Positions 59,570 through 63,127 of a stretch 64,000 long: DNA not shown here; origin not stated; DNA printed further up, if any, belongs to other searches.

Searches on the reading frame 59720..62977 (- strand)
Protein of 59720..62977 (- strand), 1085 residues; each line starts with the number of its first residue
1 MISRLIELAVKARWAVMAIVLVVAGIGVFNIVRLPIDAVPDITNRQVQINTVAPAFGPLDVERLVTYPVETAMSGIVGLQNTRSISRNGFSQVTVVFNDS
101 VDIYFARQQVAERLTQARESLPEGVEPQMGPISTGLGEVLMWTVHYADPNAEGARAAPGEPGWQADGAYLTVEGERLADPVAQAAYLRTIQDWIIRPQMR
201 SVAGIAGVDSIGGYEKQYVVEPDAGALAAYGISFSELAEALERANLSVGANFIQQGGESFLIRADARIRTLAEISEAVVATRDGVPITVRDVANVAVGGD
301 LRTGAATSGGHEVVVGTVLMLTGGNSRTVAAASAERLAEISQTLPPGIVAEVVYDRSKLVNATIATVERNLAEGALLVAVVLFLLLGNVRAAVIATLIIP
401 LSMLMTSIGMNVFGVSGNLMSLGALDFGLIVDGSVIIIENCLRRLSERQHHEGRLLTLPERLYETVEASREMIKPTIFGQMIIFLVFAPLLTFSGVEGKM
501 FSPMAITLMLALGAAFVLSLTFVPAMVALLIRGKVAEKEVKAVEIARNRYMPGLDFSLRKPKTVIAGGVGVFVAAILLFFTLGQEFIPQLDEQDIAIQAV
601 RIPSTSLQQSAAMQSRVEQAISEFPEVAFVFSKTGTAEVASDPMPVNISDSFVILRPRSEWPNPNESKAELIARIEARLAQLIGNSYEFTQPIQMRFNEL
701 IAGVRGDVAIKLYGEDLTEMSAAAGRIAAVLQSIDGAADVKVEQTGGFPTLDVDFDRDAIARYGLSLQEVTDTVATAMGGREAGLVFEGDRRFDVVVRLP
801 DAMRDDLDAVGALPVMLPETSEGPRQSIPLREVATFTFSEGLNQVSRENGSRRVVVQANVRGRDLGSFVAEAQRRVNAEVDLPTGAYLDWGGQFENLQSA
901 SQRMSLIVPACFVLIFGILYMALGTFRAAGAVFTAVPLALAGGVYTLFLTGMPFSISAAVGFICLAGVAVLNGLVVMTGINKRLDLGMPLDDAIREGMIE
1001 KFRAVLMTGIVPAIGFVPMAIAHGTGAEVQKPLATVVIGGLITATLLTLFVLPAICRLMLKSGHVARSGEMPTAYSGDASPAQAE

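Call 42: search_protein_families(library=pfam, proteins=[window:59720-62977:-], max_evalue=0.001)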
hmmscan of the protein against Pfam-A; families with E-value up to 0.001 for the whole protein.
window:59720-62977:- (1085 aa): 1 family
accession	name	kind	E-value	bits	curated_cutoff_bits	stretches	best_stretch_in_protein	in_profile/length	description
PF00873.25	ACR_tran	-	2.9e-285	949.4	28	1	6-1057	2-1018/1021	AcrB/AcrD/AcrF family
